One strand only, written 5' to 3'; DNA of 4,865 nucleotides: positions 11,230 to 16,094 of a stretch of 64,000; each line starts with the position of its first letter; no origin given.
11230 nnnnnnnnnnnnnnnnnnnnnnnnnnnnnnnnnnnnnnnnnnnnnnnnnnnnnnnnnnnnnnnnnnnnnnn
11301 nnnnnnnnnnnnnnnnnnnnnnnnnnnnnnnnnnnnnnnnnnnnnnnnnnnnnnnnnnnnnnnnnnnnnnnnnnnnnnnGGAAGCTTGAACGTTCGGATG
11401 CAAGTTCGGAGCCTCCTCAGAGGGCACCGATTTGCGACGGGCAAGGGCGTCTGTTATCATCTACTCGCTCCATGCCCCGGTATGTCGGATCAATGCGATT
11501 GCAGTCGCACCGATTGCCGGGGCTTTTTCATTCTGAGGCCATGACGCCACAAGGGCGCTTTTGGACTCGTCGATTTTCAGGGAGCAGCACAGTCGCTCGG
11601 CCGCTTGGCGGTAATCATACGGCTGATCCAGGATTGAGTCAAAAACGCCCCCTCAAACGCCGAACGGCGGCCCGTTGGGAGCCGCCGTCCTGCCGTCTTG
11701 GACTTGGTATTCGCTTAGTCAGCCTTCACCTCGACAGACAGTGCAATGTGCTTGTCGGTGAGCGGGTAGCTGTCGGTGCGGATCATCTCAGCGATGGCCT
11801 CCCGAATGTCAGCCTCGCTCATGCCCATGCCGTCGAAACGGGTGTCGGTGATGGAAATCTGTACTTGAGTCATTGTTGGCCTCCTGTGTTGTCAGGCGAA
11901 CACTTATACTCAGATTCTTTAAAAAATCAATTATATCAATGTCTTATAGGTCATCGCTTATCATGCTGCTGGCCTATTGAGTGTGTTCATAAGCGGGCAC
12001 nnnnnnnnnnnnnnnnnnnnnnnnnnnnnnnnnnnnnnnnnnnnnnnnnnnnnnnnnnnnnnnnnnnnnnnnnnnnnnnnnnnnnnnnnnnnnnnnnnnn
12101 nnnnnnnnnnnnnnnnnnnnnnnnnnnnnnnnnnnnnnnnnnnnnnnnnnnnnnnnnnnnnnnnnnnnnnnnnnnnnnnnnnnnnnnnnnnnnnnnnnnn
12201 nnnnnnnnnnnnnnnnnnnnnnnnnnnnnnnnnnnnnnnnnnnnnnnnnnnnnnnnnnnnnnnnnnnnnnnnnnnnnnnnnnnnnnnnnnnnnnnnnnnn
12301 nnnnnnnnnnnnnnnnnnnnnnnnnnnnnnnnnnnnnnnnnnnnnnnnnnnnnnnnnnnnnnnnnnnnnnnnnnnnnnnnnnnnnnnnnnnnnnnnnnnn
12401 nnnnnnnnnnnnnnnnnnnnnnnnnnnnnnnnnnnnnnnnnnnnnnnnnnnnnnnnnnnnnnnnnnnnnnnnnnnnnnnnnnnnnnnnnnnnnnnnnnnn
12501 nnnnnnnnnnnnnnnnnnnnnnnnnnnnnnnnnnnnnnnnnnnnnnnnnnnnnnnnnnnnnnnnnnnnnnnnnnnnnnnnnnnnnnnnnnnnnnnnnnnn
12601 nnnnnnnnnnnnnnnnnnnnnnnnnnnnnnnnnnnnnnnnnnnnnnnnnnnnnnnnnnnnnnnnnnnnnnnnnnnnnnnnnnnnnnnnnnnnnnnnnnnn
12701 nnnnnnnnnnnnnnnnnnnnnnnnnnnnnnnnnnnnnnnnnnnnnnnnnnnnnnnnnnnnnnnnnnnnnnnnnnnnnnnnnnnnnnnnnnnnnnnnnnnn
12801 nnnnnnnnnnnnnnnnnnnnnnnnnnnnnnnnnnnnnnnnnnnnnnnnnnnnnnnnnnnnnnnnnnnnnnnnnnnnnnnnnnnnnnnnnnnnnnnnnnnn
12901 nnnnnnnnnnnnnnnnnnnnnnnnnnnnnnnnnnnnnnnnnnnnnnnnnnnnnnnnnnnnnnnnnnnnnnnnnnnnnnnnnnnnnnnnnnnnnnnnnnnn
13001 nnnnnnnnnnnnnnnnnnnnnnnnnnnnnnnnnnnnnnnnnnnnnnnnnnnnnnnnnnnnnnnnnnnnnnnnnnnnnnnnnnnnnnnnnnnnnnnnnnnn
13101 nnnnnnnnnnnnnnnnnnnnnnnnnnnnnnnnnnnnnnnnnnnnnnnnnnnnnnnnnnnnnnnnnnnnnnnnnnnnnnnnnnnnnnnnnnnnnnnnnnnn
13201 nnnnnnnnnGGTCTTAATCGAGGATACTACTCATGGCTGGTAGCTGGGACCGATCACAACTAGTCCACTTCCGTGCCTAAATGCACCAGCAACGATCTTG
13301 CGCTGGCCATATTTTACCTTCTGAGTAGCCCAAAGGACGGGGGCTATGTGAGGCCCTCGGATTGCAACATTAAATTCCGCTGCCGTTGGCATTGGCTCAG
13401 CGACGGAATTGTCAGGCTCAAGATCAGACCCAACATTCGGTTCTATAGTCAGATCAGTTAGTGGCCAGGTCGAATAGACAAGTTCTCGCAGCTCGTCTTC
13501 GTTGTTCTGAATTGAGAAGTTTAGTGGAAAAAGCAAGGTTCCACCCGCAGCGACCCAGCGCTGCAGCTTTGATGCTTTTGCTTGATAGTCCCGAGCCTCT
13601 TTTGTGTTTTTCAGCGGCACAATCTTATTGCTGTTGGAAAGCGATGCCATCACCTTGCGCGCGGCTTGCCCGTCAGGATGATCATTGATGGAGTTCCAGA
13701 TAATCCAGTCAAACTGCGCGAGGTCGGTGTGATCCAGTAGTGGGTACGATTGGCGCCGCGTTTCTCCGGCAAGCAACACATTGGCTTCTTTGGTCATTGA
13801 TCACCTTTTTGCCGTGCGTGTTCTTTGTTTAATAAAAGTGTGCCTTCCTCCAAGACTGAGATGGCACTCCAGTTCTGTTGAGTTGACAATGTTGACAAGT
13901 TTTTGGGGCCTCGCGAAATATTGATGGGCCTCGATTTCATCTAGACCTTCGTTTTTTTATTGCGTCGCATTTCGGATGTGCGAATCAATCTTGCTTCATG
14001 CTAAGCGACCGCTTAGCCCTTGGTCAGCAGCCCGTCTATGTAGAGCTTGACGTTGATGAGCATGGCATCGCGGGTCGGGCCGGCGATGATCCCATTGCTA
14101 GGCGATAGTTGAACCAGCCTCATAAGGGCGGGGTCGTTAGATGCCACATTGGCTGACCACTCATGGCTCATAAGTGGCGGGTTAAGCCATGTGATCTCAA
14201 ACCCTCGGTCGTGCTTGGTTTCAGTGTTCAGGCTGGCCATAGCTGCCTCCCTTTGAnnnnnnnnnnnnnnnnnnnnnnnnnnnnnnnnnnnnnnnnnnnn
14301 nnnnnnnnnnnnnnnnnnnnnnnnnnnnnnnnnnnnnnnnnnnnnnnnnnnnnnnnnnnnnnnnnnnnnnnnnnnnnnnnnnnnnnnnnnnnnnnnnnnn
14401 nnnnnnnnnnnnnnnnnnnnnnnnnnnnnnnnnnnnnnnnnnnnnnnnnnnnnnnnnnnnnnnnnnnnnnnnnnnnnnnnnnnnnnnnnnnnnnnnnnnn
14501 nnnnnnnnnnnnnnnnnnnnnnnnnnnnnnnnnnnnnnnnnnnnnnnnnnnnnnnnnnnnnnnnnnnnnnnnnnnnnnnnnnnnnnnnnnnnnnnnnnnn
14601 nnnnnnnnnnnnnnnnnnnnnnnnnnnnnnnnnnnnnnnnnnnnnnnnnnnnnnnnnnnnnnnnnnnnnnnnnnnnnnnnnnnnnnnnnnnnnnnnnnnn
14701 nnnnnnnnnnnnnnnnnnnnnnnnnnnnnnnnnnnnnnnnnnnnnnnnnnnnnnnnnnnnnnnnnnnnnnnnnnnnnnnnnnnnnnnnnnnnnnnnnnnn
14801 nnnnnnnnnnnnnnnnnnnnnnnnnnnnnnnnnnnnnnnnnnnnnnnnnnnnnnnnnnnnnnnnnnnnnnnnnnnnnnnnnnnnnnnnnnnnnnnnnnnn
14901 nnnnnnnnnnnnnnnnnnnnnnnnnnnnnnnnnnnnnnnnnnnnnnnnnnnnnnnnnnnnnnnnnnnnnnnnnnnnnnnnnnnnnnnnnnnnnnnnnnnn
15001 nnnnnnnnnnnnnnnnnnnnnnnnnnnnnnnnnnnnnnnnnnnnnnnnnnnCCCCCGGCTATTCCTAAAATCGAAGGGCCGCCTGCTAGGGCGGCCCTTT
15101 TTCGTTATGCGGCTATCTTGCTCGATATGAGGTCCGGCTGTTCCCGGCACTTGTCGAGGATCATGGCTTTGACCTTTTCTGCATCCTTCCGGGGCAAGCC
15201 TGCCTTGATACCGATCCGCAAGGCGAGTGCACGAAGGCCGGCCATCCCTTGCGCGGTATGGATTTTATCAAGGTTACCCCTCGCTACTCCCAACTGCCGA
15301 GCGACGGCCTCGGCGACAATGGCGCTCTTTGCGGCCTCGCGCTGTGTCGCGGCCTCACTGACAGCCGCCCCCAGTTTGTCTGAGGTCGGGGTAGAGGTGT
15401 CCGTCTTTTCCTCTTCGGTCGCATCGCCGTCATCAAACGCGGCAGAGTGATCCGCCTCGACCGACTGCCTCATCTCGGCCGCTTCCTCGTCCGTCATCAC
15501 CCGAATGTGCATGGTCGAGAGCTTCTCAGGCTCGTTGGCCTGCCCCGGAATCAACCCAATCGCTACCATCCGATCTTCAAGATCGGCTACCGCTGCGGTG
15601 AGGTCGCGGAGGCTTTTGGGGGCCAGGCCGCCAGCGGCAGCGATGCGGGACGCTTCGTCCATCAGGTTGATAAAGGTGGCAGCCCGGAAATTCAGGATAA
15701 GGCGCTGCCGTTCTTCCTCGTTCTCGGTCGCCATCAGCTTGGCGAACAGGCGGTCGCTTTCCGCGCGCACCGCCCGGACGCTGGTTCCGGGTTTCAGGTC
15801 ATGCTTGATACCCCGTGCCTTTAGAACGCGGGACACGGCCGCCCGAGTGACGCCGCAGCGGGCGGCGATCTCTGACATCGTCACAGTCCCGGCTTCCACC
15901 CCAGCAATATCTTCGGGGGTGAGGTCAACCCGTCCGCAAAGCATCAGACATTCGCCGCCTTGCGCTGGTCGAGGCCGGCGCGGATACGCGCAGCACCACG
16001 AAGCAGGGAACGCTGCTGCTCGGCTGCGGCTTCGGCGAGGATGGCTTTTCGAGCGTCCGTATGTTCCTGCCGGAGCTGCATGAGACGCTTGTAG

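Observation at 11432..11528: Predicted antisense ctRNA over the rep ribosome-binding site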

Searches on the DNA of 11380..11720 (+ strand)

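Call 55: search_rna_families(source=window, start=11380, end=11720, threshold=evalue, max_evalue=10)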
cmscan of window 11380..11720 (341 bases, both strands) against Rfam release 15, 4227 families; matches with E-value up to 10: 3.
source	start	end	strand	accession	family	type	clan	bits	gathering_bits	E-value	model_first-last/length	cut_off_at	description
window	11512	11538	-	RF03044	Proteo-phage-1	Gene; sRNA;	-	12.9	42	9.3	1-82/82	no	Proteo-phage-1 RNA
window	11659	11693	-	RF01757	sbcD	Gene; sRNA;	-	12.3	40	4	115-149/155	no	sbcD RNA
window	11595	11638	-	RF01130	sR46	Gene; snRNA; snoRNA; CD-box;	-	10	50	8.8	1-56/56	no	Small nucleolar RNA sR46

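Call 75: build_rna_model(alignment_id=A5, structure=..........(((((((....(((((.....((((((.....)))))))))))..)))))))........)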
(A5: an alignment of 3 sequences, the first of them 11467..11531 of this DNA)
Model R1 built from alignment A5 (3 sequences, 70 columns); structure: as given.
model positions 68; base pairs 18; branch points 0; effective number of sequences 1.92; information 0.826 bits per position. Calibrated on 0.2 Mb of random sequence (short: E-values are rough).
structure used (alignment columns):
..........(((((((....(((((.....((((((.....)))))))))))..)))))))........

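Call 76: search_with_rna_model(model_id=R1, sources=[window, L001, L008, L009, L010, L011, L012, L013, L015, L016, L019], max_evalue=1, make_alignment=true, show_alignments=6)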
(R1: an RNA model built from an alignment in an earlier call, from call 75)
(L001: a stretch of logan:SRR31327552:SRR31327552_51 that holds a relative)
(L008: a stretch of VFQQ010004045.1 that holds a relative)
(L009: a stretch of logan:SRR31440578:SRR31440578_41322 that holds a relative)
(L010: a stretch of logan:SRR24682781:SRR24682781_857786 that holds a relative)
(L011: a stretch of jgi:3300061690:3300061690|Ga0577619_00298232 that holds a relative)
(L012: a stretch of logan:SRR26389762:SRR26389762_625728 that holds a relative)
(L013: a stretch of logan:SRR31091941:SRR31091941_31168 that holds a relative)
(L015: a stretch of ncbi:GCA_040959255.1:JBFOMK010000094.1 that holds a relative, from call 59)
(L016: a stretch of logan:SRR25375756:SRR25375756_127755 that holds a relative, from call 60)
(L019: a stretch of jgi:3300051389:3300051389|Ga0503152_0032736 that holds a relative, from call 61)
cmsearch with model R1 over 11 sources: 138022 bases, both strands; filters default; matches with E-value up to 1: 11.
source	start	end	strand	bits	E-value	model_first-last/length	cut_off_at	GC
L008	5926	5994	-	91.3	1.3e-21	1-68/68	no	0.61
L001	5926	5994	-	88.7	6.2e-21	1-68/68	no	0.58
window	11467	11531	+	81.3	6.1e-19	1-68/68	no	0.57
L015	6299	6367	-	80.3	1.1e-18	1-68/68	no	0.59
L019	498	563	-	59.4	3.9e-13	1-68/68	no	0.64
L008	5924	5992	+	21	0.0061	1-68/68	no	0.61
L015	6297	6365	+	17.6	0.048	1-68/68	no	0.58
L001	5924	5992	+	16.1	0.12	1-68/68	no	0.57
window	50273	50337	-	15.4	0.18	1-68/68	no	0.65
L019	503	564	+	14.4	0.35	1-68/68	no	0.66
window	11472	11523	-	13.4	0.62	11-62/68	no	0.62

Alignment A10: 11 matches aligned to the model, 101 columns, each read 5' to 3' on its own strand. Consensus structure (alignment columns), stored with it:
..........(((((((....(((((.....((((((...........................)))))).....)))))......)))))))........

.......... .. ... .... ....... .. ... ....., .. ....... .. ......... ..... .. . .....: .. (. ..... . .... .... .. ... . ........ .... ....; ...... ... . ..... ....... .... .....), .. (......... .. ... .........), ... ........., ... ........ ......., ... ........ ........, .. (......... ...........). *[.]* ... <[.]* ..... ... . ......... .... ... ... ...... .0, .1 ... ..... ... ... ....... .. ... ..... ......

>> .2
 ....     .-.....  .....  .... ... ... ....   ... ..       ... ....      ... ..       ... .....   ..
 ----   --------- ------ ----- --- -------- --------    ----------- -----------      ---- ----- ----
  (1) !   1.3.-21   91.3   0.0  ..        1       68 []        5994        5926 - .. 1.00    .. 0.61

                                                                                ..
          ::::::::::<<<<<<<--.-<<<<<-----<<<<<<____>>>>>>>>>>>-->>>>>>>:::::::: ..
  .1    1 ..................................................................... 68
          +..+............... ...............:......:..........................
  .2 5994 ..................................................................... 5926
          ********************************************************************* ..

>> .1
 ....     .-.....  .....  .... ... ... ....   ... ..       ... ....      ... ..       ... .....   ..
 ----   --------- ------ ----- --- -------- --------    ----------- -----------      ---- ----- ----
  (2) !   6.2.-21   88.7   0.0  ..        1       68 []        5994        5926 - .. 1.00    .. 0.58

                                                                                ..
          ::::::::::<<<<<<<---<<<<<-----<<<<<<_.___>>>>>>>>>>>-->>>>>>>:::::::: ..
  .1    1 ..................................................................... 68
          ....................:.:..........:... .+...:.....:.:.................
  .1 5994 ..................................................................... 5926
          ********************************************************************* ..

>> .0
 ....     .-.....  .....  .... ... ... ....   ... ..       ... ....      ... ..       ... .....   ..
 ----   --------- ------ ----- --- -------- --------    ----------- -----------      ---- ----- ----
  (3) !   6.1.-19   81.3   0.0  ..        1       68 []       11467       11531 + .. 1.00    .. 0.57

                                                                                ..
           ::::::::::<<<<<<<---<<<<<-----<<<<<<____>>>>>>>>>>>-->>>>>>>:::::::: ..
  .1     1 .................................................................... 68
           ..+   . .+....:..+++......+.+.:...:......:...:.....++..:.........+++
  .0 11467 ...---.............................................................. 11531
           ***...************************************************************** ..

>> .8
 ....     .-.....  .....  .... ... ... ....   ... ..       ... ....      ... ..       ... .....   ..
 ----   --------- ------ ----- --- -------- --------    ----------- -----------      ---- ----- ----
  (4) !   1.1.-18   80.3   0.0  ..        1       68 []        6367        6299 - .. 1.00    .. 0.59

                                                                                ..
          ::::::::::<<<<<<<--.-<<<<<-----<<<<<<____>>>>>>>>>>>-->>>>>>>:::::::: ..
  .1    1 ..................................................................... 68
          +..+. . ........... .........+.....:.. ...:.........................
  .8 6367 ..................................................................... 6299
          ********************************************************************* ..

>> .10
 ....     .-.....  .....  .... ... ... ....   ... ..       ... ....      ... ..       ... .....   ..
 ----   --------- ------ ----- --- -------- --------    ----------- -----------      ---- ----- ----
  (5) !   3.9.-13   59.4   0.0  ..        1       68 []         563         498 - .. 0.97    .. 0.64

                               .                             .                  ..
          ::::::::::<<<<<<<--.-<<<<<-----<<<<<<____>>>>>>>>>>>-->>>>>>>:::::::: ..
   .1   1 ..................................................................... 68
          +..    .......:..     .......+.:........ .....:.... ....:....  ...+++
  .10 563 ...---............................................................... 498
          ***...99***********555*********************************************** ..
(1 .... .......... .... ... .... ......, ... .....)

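Call 77: search_with_rna_model(model_id=R1, sources=[window, L001, L008, L015, L016, L019], max_evalue=0.00001, make_alignment=true)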
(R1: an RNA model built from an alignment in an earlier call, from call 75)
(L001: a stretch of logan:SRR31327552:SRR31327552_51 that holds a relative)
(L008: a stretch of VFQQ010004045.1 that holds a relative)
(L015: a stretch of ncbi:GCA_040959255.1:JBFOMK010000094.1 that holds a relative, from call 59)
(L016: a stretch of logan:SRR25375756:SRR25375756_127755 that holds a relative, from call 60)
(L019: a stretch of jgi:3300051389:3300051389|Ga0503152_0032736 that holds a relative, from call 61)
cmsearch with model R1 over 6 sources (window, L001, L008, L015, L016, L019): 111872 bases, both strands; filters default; matches with E-value up to 0.00001: 5.
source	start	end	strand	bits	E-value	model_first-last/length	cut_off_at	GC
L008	5926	5994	-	91.3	1.1e-21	1-68/68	no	0.61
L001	5926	5994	-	88.7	5e-21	1-68/68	no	0.58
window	11467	11531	+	81.3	4.9e-19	1-68/68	no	0.57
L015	6299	6367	-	80.3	8.8e-19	1-68/68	no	0.59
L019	498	563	-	59.4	3.2e-13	1-68/68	no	0.64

Alignment A11: 5 matches aligned to the model, 70 columns, each read 5' to 3' on its own strand. Consensus structure (alignment columns), stored with it:
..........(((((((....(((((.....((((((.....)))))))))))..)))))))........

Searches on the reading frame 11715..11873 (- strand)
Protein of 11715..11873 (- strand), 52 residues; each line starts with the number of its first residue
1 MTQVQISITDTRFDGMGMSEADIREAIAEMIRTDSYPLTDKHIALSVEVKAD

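Call 6: search_protein_families(library=pfam, proteins=[window:11715-11873:-], max_evalue=0.01)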
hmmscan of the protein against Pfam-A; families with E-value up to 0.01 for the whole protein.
window:11715-11873:- (52 aa): 0 families

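Call 9: search_protein_families(library=ncbifam, proteins=[window:11715-11873:-], max_evalue=0.1)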
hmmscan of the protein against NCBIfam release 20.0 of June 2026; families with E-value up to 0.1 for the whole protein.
window:11715-11873:- (52 aa): 0 families

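Call 10: search_protein_families(library=phrogs, proteins=[window:11715-11873:-], max_evalue=0.1)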
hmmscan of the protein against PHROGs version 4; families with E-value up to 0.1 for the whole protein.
window:11715-11873:- (52 aa): 0 families

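Call 58: find_homologous_proteins(query=A7, max_evalue=0.01)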
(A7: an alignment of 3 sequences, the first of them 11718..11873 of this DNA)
Query A7 (3 sequences) (52 aa, profile of the alignment): 5 proteins with E <= 0.01 among 5 candidates.
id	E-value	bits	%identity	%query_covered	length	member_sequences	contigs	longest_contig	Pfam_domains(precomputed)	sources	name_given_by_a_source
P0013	5.8e-31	124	50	100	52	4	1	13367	-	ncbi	-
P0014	6.6e-29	117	100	100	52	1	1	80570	-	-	-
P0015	3.5e-28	115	52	100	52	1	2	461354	-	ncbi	-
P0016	6.1e-22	95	47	98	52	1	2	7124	-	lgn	-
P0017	1.2e-21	94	42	96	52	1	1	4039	-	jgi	jgi:hypothetical protein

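Call 59: find_encoding_contigs(protein=P0015, flank=6000, max_places=3)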
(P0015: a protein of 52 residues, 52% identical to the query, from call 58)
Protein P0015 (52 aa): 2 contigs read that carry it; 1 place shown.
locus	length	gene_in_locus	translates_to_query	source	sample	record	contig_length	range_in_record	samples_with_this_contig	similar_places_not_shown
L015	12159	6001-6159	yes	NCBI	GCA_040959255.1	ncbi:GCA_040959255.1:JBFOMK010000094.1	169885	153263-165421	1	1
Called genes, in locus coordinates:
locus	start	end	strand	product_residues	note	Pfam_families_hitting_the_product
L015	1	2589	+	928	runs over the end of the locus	PF20464:MmeI_N, PF20465:MmeI_hel, PF02384:N6_Mtase (faint), PF20473:MmeI_Mtase, PF20466:MmeI_TRD, PF20467:MmeI_C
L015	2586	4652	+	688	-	PF00270:DEAD (weak)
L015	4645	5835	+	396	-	PF10544:T5orf172, PF13455:MUG113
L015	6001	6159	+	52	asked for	-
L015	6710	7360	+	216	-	-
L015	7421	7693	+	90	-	-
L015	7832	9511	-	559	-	PF20172:DUF6538, PF00589:Phage_integrase (weak)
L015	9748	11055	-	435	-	PF05958:tRNA_U5-meth_tr (weak)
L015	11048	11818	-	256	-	PF01479:S4, PF01728:FtsJ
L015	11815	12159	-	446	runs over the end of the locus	PF01554:MatE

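Call 60: find_encoding_contigs(protein=P0016, flank=6000, max_places=3)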
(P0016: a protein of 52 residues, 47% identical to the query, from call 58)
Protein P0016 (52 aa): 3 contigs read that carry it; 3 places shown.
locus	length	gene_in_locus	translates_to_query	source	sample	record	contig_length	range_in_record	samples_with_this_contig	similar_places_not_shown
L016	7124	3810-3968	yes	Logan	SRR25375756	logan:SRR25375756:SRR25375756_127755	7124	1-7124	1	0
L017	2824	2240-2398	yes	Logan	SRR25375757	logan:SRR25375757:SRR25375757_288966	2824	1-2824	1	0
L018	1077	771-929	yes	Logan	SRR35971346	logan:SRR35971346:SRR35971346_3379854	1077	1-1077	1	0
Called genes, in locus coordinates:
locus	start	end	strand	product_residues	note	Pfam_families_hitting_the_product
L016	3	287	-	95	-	?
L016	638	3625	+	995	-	PF02463:SMC_N, PF13304:AAA_21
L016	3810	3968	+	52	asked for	-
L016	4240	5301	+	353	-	-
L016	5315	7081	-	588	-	PF20172:DUF6538, PF00589:Phage_integrase (weak)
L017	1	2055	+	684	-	?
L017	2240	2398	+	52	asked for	-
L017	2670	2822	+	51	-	?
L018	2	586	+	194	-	?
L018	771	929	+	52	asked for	-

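Call 61: find_encoding_contigs(protein=P0017, flank=6000, max_places=3)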
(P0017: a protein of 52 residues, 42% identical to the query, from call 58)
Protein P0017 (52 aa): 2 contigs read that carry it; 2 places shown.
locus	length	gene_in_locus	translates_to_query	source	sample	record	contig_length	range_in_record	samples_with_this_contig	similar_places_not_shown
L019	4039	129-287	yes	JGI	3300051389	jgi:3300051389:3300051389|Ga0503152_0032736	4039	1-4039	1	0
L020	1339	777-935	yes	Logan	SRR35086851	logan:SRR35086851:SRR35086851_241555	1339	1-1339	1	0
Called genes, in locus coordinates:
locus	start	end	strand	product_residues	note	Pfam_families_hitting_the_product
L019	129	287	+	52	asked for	-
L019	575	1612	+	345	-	-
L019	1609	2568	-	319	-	PF00589:Phage_integrase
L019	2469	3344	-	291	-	PF20172:DUF6538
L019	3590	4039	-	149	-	?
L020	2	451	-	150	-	?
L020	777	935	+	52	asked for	-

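Call 86: search_protein_families(library=padloc, proteins=[window:11715-11873:-], max_evalue=0.01)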
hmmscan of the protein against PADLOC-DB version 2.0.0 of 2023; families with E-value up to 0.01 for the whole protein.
window:11715-11873:- (52 aa): 0 families

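Call 96: predict_structure(alignment_id=A13)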
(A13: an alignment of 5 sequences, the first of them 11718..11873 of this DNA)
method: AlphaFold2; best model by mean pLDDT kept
length: 52 residues; sequences in the alignment: 5
mean_pLDDT: 88.7   pTM: 0.56
mean pLDDT of the five models: 88.7, 72.5, 69.5, 67.6, 66.2
residues with pLDDT >= 90: 19; 70-90: 33; 50-70: 0; < 50: 0
segments of 3 or more residues with pLDDT < 50: none
pLDDT, mean of each block of 10 residues (from residue 1): 87 88 91 89 89 78
secondary structure, 60 per line:
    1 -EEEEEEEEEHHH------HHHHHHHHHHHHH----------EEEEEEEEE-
elements in order: E2-10 H20-32 E43-51

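Call 100: fold_search(model_id=the predicted structure, library=pdb)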
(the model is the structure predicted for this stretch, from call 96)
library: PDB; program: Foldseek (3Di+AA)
matches with E <= 10: 11; with E <= 0.001: 0
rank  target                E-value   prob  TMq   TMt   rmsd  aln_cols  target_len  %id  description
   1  2e7y_B                4.6e+00  0.08  0.33  0.10   4.6        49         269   10  High resolution structure of T. maritima tRNase Z (released 2007-09-11)
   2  2e7y_A                6.0e+00  0.05  0.32  0.10   4.6        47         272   11  High resolution structure of T. maritima tRNase Z (released 2007-09-11)
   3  5khu_T                6.4e+00  0.02  0.24  0.11  11.3        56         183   16  Model of human Anaphase-promoting complex/Cyclosome (APC15 deletion mutant), in complex with the Mitotic checkpoint co (released 2016-09-07)
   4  2qyf_A                6.8e+00  0.02  0.23  0.09  14.2        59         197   20  Crystal structure of the Mad2/p31(comet)/Mad2-binding peptide ternary complex (released 2008-01-29)
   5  1k25_B                7.3e+00  0.07  0.36  0.05   8.3        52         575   12  PBP2x from a Highly Penicillin-resistant Streptococcus pneumoniae Clinical Isolate (released 2001-10-31)
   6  2qyf_C                7.3e+00  0.02  0.31  0.11  11.5        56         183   18  Crystal structure of the Mad2/p31(comet)/Mad2-binding peptide ternary complex (released 2008-01-29)
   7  8won_A                7.8e+00  0.03  0.25  0.08   9.1        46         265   15  Cryo-EM structure of the 10-subunits Mmp1 complex from Mycobacterium smegmatis (released 2025-01-01)
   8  8rxh_Sb               8.3e+00  0.04  0.29  0.16   9.3        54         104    6  CRYO-EM STRUCTURE OF LEISHMANIA MAJOR 80S RIBOSOME WITH A/P/E-site tRNA AND mRNA : PARENTAL STRAIN (released 2024-05-15)
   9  5z0z_A                8.9e+00  0.06  0.40  0.08   5.1        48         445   14  Crystal structure of shaft pilin spaD from Lactobacillus rhamnosus GG - D242A mutant (released 2018-06-20)
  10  7o49_H                8.9e+00  0.04  0.33  0.05   8.4        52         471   12  Crystal structure of Penicillin-Binding Protein 1 (PBP1) from Staphylococcus aureus (released 2021-11-03)
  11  1z0w                  9.5e+00  0.06  0.41  0.13  12.2        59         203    5  Crystal Structure of A. fulgidus Lon proteolytic domain at 1.2A resolution (released 2005-08-02)

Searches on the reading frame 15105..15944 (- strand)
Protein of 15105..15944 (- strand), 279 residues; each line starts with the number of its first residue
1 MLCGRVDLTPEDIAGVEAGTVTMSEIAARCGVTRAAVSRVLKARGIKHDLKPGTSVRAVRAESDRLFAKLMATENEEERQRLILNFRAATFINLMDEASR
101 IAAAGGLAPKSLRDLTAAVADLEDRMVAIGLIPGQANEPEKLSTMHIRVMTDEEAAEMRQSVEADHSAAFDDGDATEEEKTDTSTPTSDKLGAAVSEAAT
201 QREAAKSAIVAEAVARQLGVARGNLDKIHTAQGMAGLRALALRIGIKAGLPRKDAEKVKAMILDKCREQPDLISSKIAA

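Call 85: search_protein_families(library=pfam, proteins=[window:15105-15944:-], max_evalue=0.001)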
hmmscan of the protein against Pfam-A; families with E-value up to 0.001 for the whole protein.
window:15105-15944:- (279 aa): 2 families
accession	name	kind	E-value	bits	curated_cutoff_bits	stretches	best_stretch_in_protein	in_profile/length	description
PF12802.13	MarR_2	-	0.0001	22.9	27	1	16-42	17-42/61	MarR family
PF00356.27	LacI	-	0.00064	19.9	27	0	22-43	1-22/46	Bacterial regulatory proteins, lacI family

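Call 86: search_protein_families(library=padloc, proteins=[window:15105-15944:-], max_evalue=0.01)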
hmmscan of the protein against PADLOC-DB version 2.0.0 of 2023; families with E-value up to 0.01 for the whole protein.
window:15105-15944:- (279 aa): 1 family
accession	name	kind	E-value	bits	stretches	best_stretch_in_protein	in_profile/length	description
PDLC04133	mad1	-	8.5e-07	27.2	1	20-47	5-32/60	mads_1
